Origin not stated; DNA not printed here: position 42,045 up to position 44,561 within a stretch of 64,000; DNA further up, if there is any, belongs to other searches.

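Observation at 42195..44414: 739-aa protein made of four tandem metzincin-like repeats in which every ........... zinc site is substituted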

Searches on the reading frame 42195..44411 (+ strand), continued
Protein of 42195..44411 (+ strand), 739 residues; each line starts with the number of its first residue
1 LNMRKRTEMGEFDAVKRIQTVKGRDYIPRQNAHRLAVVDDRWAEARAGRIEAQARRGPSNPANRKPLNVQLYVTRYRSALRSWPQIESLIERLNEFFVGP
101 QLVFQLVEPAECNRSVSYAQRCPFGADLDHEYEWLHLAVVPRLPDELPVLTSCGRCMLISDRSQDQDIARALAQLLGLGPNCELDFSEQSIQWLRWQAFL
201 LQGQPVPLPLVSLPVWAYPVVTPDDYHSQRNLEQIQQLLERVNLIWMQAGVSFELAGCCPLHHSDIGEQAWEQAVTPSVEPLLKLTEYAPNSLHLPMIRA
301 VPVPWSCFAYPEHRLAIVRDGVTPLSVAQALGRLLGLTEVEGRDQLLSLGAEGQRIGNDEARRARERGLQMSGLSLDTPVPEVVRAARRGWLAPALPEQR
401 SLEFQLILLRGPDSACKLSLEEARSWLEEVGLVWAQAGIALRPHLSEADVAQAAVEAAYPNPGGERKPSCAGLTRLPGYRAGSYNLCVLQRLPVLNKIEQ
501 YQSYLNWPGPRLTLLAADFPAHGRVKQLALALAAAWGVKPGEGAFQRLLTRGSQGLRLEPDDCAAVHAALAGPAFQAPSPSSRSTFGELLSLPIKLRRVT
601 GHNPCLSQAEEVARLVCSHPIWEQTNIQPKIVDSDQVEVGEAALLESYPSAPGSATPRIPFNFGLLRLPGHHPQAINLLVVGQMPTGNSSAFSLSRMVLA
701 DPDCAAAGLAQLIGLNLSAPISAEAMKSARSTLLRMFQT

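Call 29: find_encoding_contigs(protein=P0016, flank=10000, max_places=2)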
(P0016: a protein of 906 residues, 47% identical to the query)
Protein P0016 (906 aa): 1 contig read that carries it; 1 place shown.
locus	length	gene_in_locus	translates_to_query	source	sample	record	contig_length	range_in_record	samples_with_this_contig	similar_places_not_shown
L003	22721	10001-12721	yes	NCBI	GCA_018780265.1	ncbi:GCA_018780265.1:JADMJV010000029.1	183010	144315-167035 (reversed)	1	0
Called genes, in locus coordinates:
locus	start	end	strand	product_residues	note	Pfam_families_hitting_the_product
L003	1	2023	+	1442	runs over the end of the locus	PF13185:GAF_2, PF00989:PAS, PF08448:PAS_4 (weak), PF13426:PAS_9, PF00512:HisKA, PF02518:HATPase_c, PF00072:Response_reg, PF01627:Hpt, +2 more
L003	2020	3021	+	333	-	PF00072:Response_reg, PF00211:Guanylate_cyc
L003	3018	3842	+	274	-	PF00027:cNMP_binding, PF06210:DUF1003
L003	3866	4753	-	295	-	PF06626:DUF1152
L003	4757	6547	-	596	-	PF02771:Acyl-CoA_dh_N, PF02770:Acyl-CoA_dh_M, PF00441:Acyl-CoA_dh_1, PF22924:ACOX_C_alpha1 (weak), PF12806:Acyl-CoA_dh_C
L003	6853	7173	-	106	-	-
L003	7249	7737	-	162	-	-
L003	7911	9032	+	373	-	PF00070:Pyr_redox (faint), PF01266:DAO (weak), PF03486:HI0933_like (faint), PF07992:Pyr_redox_2, PF13450:NAD_binding_8 (weak), PF13738:Pyr_redox_3, PF13434:Lys_Orn_oxgnase (weak), PF00743:FMO-like (weak)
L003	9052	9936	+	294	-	PF00850:Hist_deacetyl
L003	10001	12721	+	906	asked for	-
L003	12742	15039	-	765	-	PF09699:Paired_CXXCH_1 (faint), PF13435:Cytochrome_C554 (faint), PF14522:Cytochrome_C7 (faint), PF14537:Cytochrom_c3_2 (faint), PF13432:TPR_16 (faint), PF13646:HEAT_2, PF02985:HEAT (faint), PF13428:TPR_14 (faint), +6 more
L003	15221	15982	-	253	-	-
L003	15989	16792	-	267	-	-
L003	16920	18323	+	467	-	PF01011:PQQ (faint), PF13360:PQQ_2, PF25292:Beta-prop_CGLA (faint), PF13570:Beta-prop_ACSF4, PF13360:PQQ_2, PF13570:Beta-prop_ACSF4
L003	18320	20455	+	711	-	PF01326:PPDK_N, PF00391:PEP-utilizers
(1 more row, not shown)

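Call 31: search_protein_families(library=pfam, proteins=[P0030, P0031, P0040, P0032, P0024, P0023, P0029, P0036], max_evalue=0.01)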
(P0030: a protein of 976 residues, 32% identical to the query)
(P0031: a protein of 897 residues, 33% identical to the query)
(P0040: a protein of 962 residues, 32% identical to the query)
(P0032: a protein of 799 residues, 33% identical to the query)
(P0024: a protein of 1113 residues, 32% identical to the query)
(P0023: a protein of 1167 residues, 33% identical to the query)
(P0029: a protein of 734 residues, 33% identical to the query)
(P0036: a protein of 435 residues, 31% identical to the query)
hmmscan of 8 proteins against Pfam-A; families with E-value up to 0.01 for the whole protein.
P0030 (976 aa): 0 families

P0031 (897 aa): 0 families

P0040 (962 aa): 20 families
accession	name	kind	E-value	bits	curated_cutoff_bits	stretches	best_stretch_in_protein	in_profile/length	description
PF00004.35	AAA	-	1.5e-24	87.3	21.2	2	729-859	1-129/131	ATPase family associated with various cellular activities (AAA)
PF17866.7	AAA_lid_6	-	1.1e-23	83.5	24.3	2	884-944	1-60/60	AAA lid domain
PF13401.12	AAA_22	-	1.5e-10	42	27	0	737-834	16-122/130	AAA domain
PF13191.12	AAA_16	-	1.6e-06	29.2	32.6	0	447-539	26-121/167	AAA ATPase domain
PF13238.12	AAA_18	-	2.1e-06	28.6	29.4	0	449-472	2-24/128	AAA domain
PF01078.27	Mg_chelatase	-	2.1e-06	27.7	20.3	0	447-470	24-47/207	Magnesium chelatase, subunit ChlI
PF05496.18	RuvB_N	-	3.5e-06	27.3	27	0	697-763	10-70/159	Holliday junction DNA helicase RuvB P-loop domain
PF20720.3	nSTAND3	-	2.2e-05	24.6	27.2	0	448-465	20-37/155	Novel STAND NTPase 3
PF07728.20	AAA_5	-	2.4e-05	24.8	22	0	728-755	1-28/139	AAA domain (dynein-related subfamily)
PF13521.12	AAA_28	-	4.5e-05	24.2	27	0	729-748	2-21/164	AAA domain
PF19263.5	DUF5906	-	0.00026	22.1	27.6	0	450-474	1-27/114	Family of unknown function (DUF5906)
PF00158.32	Sigma54_activat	-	0.00059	20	20.2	0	723-803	19-107/168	Sigma-54 interaction domain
PF13245.12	AAA_19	-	0.0008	20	25.1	0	728-754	13-39/134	AAA domain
PF00910.28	RNA_helicase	-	0.0017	19.2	21.5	0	449-473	2-26/105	RNA helicase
PF06414.18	Zeta_toxin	-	0.0018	18.2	22.3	0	447-490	18-56/199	Zeta toxin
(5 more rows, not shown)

P0032 (799 aa): 0 families

P0024 (1113 aa): 0 families

P0023 (1167 aa): 1 family
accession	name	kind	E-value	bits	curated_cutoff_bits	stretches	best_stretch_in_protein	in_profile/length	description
PF19955.5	EAD1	-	0.0088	16.9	24.2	0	952-990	2-40/90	Effector-associated domain 1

P0029 (734 aa): 0 families

P0036 (435 aa): 0 families

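Call 40: list_cluster_members(proteins=[P0044, P0046, P0038, P0042, P0039, P0040, P0035, P0021, P0023, P0033])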
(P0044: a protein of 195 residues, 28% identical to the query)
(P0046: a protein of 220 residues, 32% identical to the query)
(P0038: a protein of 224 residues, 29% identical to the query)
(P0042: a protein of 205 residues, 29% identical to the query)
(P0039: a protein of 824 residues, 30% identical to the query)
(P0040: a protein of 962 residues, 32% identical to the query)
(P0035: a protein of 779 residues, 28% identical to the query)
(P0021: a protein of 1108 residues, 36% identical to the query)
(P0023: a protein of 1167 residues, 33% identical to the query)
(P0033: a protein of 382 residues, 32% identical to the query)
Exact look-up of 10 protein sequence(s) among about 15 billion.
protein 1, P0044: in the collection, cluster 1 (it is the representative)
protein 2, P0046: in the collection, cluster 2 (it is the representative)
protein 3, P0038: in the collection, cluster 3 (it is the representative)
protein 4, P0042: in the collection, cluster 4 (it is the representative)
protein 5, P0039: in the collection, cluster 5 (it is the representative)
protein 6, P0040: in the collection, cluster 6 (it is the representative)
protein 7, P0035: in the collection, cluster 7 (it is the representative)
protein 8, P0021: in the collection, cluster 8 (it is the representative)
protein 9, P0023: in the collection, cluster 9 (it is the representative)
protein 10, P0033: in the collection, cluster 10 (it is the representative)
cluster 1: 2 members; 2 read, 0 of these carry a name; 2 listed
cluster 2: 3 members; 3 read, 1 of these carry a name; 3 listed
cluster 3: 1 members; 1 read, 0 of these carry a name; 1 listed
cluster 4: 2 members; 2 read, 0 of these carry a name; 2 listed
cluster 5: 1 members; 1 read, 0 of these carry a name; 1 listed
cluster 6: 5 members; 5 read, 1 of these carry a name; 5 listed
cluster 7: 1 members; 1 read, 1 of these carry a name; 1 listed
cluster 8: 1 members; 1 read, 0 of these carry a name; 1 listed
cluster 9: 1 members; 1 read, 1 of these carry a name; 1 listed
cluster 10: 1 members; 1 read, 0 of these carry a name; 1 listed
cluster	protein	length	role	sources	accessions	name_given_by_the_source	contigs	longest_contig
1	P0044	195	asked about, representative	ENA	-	-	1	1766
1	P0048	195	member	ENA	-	-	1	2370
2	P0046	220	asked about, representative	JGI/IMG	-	hypothetical protein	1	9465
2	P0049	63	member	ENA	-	-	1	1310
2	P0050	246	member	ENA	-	-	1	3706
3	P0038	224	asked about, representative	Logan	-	-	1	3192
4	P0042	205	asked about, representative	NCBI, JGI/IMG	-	-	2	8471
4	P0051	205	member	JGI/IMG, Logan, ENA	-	-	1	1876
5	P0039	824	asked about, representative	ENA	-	-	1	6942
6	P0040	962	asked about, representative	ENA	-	-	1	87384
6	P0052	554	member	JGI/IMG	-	Cdc6-like AAA superfamily ATPase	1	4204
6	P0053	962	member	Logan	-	-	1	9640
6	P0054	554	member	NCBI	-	-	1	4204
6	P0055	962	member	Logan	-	-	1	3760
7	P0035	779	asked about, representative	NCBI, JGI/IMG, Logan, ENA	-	hypothetical protein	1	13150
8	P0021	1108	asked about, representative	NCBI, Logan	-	-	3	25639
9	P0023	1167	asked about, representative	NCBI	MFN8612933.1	MAG: hypothetical protein U0931_35670 [Vulcanimicrobiota bacterium]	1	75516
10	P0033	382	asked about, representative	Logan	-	-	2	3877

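Call 41: find_encoding_contigs(protein=P0040, flank=8000, max_places=1)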
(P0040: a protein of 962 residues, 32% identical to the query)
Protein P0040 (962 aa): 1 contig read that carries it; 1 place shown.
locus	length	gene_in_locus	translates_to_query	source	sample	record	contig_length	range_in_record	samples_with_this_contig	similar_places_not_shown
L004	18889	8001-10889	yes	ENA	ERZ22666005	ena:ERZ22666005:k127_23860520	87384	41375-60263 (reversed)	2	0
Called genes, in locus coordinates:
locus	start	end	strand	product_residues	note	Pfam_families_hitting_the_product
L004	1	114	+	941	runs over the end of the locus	PF01751:Toprim, PF01131:Topoisom_bac, PF13342:Toprim_Crpt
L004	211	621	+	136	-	-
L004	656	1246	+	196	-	-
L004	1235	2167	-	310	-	PF00730:HhH-GPD, PF00633:HHH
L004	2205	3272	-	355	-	-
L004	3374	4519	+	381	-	PF00437:T2SSE, PF13555:AAA_29 (faint)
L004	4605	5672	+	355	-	PF00437:T2SSE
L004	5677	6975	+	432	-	PF02403:Seryl_tRNA_N, PF00587:tRNA-synt_2b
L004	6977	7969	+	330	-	PF01266:DAO (faint)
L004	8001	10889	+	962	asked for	PF05496:RuvB_N (faint), PF13401:AAA_22 (faint), PF01078:Mg_chelatase (faint), PF07728:AAA_5 (faint), PF13191:AAA_16 (faint), PF17866:AAA_lid_6, PF00004:AAA, PF17866:AAA_lid_6, +2 more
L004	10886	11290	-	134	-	-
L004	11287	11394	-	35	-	-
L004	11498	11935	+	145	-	-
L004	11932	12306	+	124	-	-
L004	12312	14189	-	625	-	PF00072:Response_reg, PF00989:PAS, PF13188:PAS_8, PF08448:PAS_4, PF13426:PAS_9, PF00512:HisKA, PF02518:HATPase_c, PF00072:Response_reg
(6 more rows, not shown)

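Call 42: find_encoding_contigs(protein=P0023, flank=8000, max_places=1)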
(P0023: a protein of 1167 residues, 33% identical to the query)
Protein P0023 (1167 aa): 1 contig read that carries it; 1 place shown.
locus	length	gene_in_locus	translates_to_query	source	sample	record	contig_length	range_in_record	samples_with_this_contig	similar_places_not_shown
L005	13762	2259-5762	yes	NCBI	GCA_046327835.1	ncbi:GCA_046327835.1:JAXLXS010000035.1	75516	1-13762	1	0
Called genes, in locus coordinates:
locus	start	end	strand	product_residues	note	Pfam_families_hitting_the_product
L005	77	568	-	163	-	PF04986:Y2_Tnp (weak)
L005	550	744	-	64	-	-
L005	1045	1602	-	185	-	PF12770:CHAT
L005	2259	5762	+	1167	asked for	-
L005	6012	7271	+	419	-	PF01548:DEDD_Tnp_IS110, PF02371:Transposase_20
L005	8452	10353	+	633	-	-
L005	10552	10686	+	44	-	PF18614:RNase_II_C_S1 (weak)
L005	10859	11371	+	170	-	-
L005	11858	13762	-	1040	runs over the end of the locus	PF12770:CHAT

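Call 49: find_related_loci(query=A1, collection=genome_contigs, flank=6000)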
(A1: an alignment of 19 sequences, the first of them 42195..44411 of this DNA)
Query A1 (739 aa) in genome_contigs; peptide patterns used: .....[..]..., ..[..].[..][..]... (x = any residue, [..] = any of these).
257 stretches matched a pattern; 4 encode a relative of the query (tblastn E <= 1e-3); 4 distinct loci.
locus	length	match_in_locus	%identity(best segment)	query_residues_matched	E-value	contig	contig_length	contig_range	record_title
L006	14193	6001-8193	70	3-737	0e+0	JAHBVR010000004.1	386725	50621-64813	MAG: Vulcanimicrobiota bacterium isolate ACE_ERE1 ERE1_4, whole genome shotgun sequence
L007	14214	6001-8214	69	3-739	0e+0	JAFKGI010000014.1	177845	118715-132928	MAG: Vulcanimicrobiota bacterium isolate SCN18_25_8_15_R3_B_62_28 SCN18_25_8_15_R3_B_scaffold_96, whole genome shotgun s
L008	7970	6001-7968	72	3-686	0e+0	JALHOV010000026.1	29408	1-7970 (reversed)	MAG: Vulcanimicrobiota bacterium isolate bin.189_sub c_000000006941, whole genome shotgun sequence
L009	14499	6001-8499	46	2-571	6e-151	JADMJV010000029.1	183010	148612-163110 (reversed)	MAG: bacterium isolate MAG_50 NODE_121_length_183010_cov_6.077675, whole genome shotgun sequence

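Call 53: search_protein_families(library=ncbifam, proteins=[P0038, P0042, P0044, P0046, P0035, P0040], max_evalue=0.1)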
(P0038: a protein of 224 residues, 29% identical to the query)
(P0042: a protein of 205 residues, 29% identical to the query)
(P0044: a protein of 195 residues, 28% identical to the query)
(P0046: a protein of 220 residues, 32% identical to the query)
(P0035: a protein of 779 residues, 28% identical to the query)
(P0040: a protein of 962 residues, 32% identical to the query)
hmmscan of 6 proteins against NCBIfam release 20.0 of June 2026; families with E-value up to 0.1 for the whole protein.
P0038 (224 aa): 3 families
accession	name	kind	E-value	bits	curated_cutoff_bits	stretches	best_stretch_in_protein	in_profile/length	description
TIGR03952.1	metzin_BF0631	equivalog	0.00012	21.2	208.1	1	152-190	218-252/351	zinc-dependent metalloproteinase lipoprotein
NF033628.1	snapalysin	exception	0.00089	19.1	300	1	171-206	149-185/207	snapalysin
TIGR03296.1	M6dom_TIGR03296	domain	0.0023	17.8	110.8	1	158-196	152-192/286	M6 family metalloprotease domain-containing protein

P0042 (205 aa): 3 families
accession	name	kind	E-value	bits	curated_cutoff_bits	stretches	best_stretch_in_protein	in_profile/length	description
TIGR03935.1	fragilysin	equivalog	0.00075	18.5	190.7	1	150-186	332-369/386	fragilysin family metalloproteinase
NF033823.0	archmetzin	subfamily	0.013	15.5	145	1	154-181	121-148/170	archaemetzincin family Zn-dependent metalloprotease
TIGR03952.1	metzin_BF0631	equivalog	0.037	13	208.1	1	150-171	227-248/351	zinc-dependent metalloproteinase lipoprotein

P0044 (195 aa): 7 families
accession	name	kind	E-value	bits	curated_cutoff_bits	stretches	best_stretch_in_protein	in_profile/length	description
NF038115.1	SVAGG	subfamily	0.00068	18.8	150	1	115-177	142-207/407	SVAGG family GlyGly-CTERM protein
NF041905.1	MXAN_2677_2678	equivalog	0.0016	17.5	250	1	146-169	187-210/283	myxosortase-dependent metalloprotease, MXAN_2677/MXAN_2678 family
TIGR03952.1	metzin_BF0631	equivalog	0.005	15.9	208.1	1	105-160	190-249/351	zinc-dependent metalloproteinase lipoprotein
TIGR03296.1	M6dom_TIGR03296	domain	0.0098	15.8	110.8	1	116-157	138-180/286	M6 family metalloprotease domain-containing protein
NF033823.0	archmetzin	subfamily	0.024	14.6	145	1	145-169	124-148/170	archaemetzincin family Zn-dependent metalloprotease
NF033628.1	snapalysin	exception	0.028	14.2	300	1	141-173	146-180/207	snapalysin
TIGR03935.1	fragilysin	equivalog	0.028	13.4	190.7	1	139-167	334-362/386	fragilysin family metalloproteinase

P0046 (220 aa): 4 families
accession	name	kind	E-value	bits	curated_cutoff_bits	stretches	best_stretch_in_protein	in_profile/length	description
TIGR03952.1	metzin_BF0631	equivalog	7.1e-05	22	208.1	1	164-183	230-249/351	zinc-dependent metalloproteinase lipoprotein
NF033628.1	snapalysin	exception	0.0084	15.9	300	1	164-195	146-177/207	snapalysin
NF053532.1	lipo_SCO4651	subfamily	0.029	14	65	1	1-46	7-51/277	SCO4651 family lipoprotein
NF033823.0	archmetzin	subfamily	0.044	13.7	145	1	169-185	125-141/170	archaemetzincin family Zn-dependent metalloprotease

P0035 (779 aa): 1 family
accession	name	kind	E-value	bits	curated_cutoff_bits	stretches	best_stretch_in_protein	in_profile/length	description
TIGR02819.1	fdhA_non_GSH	equivalog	0.048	12.2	636.95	1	26-137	214-330/397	formaldehyde dehydrogenase, glutathione-independent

P0040 (962 aa): 54 families (the best 25 are shown)
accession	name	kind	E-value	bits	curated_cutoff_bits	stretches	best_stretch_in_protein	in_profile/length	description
TIGR02881.1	spore_V_K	equivalog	7.2e-114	379.2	422.95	2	690-943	2-260/261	stage V sporulation protein K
TIGR02880.1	cbbX_cfxQ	equivalog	1.5e-91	306.6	459.25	2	681-945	8-279/284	CbbX protein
TIGR03922.1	T7SS_EccA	equivalog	4.8e-90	302.7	466.65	2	669-934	247-533/557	type VII secretion AAA-ATPase EccA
NF042959.1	IteA_antiphage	equivalog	6.9e-11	41.9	510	1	701-807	99-201/367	anti-phage ATPase IteA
TIGR02397.1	dnaX_nterm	equivalog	8.4e-08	31.8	250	1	722-748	32-58/355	DNA polymerase III subunit gamma/tau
NF000868.0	PRK00080.1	equivalog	2.1e-06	26.9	282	1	696-763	27-88/330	Holliday junction branch migration DNA helicase RuvB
TIGR02928.1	TIGR02928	subfamily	2.4e-06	26.6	181.3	0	792-872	132-210/366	orc1/cdc6 family replication initiation protein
NF011514.0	PRK14953.1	equivalog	4.4e-06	25.9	536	1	724-750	36-62/488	DNA polymerase III subunits gamma and tau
TIGR00635.1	ruvB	equivalog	4.7e-06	25.9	299.05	1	697-757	7-62/305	Holliday junction branch migration DNA helicase RuvB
TIGR02173.1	cyt_kin_arch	equivalog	5.8e-06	26.4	102.1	1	727-763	1-36/169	(d)CMP kinase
NF003233.0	PRK04195.2-3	equivalog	6e-06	25.3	471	1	694-820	13-126/504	replication factor C large subunit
NF047793.1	ResRegPgtA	equivalog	8.1e-06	24.9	650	1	432-520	150-233/414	two-component system response regulator PgtA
NF001679.0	PRK00440.1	equivalog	9.3e-06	24.9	303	1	727-748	40-61/322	replication factor C small subunit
NF011523.0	PRK14962.1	equivalog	2.4e-05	23.3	576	1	722-747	32-57/474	DNA polymerase III subunits gamma and tau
NF011512.0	PRK14950.1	equivalog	7.3e-05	22.1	593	0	792-891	123-208/585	DNA polymerase III subunits gamma and tau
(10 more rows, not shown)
